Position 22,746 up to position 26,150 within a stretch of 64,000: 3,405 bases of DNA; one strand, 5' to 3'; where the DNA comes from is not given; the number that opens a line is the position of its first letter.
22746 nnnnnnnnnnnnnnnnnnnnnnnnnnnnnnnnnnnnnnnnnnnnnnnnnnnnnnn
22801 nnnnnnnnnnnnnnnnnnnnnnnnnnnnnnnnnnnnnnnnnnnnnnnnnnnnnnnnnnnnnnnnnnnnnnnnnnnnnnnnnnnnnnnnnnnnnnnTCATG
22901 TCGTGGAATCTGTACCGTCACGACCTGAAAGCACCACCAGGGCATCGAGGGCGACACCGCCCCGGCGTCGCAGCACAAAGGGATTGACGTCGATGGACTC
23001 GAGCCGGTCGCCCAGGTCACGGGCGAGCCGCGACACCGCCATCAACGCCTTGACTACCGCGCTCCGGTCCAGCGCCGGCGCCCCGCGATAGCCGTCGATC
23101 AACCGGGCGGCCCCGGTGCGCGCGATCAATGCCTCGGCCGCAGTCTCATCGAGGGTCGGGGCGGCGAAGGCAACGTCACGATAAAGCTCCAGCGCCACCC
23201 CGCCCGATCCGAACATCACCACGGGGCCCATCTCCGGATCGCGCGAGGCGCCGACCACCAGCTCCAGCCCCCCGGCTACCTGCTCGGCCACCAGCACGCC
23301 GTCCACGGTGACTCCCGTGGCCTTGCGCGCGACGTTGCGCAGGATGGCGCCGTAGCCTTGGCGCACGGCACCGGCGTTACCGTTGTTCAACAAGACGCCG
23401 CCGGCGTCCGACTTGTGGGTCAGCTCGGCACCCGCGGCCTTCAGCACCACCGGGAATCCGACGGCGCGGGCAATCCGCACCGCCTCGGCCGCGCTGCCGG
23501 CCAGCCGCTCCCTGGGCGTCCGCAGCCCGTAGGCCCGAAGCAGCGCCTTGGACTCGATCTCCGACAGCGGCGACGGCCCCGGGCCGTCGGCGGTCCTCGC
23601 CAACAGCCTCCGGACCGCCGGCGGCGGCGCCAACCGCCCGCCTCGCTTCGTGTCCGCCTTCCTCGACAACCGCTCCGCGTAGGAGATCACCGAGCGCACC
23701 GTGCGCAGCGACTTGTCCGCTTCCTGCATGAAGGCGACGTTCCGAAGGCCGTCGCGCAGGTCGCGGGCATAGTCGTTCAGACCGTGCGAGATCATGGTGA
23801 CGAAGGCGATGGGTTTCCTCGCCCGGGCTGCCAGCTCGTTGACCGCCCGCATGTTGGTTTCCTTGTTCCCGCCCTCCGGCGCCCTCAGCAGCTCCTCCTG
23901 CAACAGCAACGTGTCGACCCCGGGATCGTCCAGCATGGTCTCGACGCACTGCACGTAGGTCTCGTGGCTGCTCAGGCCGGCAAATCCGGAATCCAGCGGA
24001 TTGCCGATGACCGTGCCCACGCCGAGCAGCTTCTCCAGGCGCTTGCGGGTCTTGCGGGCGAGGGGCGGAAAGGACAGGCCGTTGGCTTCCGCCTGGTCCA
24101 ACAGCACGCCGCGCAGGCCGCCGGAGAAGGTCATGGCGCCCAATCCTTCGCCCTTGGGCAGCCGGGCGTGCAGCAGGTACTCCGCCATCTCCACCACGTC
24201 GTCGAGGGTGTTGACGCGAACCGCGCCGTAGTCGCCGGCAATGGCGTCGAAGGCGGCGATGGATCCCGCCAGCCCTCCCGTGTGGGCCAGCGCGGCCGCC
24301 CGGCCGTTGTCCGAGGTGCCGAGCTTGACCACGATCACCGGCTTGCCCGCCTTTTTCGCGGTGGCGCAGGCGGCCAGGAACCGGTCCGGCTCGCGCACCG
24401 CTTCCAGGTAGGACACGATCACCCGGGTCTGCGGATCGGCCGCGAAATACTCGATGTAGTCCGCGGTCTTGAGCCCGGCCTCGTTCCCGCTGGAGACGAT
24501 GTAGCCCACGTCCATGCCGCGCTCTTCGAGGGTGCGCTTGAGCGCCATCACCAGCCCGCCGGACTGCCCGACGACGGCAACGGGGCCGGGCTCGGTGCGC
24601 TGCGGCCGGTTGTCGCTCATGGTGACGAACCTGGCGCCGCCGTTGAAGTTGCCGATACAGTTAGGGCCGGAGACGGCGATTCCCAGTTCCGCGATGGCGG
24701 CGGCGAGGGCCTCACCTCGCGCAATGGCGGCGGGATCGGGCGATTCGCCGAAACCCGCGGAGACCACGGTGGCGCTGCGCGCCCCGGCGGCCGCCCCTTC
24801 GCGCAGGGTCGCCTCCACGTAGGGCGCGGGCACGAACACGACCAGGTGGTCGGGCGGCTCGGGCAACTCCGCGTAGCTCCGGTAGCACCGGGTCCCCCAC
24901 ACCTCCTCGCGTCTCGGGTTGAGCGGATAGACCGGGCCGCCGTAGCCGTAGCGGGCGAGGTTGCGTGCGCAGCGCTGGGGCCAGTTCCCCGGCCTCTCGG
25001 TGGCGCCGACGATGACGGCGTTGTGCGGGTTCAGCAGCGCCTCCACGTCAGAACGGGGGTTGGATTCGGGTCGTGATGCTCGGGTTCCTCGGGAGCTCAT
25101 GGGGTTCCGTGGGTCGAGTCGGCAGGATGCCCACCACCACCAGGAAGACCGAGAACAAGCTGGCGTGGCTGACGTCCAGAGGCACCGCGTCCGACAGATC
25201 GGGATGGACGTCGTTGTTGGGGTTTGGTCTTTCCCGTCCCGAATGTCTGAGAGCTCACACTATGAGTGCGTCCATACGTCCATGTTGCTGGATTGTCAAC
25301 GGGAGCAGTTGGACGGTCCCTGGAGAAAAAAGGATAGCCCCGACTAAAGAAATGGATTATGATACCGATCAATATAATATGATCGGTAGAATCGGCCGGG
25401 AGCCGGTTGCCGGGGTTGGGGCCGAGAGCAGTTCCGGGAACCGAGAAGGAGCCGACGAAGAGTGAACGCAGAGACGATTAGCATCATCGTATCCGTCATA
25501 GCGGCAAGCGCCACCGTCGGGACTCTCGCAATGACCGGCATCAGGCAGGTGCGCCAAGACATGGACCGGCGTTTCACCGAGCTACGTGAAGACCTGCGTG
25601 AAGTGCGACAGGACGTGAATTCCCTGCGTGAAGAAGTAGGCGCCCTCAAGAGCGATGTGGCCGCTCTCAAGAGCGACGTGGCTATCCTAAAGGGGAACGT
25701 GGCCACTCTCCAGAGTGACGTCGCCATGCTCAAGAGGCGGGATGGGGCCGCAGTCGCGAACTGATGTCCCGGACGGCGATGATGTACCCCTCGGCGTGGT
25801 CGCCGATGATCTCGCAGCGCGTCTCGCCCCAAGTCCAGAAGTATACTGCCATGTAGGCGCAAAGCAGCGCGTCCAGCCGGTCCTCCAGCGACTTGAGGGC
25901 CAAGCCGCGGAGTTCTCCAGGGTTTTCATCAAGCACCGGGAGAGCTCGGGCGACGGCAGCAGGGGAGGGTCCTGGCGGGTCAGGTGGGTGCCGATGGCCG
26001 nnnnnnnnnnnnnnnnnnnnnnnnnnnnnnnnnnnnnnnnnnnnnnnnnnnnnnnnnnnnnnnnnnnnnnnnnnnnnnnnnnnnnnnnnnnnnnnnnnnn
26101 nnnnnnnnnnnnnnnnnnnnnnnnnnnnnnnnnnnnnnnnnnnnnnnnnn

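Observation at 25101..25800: Low-GC islet between acs and plsY encoding a small TM-anchored coiled-coil protein made of 21-bp tandem repeats, preceded by a 9-bp inverted repeat, and overlapping the 3' end of the convergent DUF429 nuclease-like gene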

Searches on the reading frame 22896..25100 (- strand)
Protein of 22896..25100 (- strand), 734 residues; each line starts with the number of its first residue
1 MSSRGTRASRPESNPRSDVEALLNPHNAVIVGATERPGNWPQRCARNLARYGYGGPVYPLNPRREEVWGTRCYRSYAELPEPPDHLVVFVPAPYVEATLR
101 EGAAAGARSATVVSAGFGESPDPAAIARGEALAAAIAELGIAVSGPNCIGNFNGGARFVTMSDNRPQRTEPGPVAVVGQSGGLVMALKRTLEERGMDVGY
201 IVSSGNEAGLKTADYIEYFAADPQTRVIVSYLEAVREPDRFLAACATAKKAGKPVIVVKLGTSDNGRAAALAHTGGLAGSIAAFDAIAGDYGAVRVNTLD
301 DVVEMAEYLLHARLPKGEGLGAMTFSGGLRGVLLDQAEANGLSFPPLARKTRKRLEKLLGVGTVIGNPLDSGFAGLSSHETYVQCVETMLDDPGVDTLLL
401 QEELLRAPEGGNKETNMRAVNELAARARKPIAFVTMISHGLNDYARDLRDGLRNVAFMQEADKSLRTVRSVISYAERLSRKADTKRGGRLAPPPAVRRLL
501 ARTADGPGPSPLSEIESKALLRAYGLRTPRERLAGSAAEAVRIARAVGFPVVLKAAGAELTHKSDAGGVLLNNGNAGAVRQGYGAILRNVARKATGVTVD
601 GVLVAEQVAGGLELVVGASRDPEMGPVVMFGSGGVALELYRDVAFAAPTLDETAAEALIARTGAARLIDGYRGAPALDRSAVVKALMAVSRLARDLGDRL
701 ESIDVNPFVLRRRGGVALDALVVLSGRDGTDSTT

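Call 8: search_protein_families(library=pfam, proteins=[window:22896-25100:-], max_evalue=1)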
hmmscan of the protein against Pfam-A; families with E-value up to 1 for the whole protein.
window:22896-25100:- (734 aa): 7 families
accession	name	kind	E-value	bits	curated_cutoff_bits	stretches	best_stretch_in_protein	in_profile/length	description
PF13549.11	ATP-grasp_5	-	2e-63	214.2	27.6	1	511-724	9-221/221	ATP-grasp domain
PF13607.11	Succ_CoA_lig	-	1.6e-42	144.9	27.4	1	171-309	1-138/138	Succinyl-CoA ligase like flavodoxin domain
PF13380.12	CoA_binding_2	-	3.3e-20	73.1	22.8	1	29-150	4-112/116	CoA binding domain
PF08442.15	ATP-grasp_2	-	2e-06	28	29.5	1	512-638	2-133/202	ATP-grasp domain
PF02629.25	CoA_binding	-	0.00027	22.1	22.3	1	25-115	3-96/97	CoA binding domain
PF00326.27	Peptidase_S9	-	0.023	14.6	22.6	0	373-465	89-177/213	Prolyl oligopeptidase family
PF02786.22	CPSase_L_D2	-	0.15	12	19.8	1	535-558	25-48/211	Carbamoyl-phosphate synthase L chain, ATP binding domain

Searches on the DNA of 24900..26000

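Call 7: search_rna_families(source=window, start=24900, end=26000, threshold=evalue, max_evalue=10)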
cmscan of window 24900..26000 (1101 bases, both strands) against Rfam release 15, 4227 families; matches with E-value up to 10: 2.
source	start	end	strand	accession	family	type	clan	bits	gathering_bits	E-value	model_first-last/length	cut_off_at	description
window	25661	25718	-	RF04161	mir-3688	Gene; miRNA;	-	16.3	84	5.3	1-88/88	no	mir-3688 microRNA precursor family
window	25363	25388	+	RF01924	mir-2774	Gene; miRNA;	-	15.8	51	1.3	22-47/67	no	mir-2774 microRNA precursor family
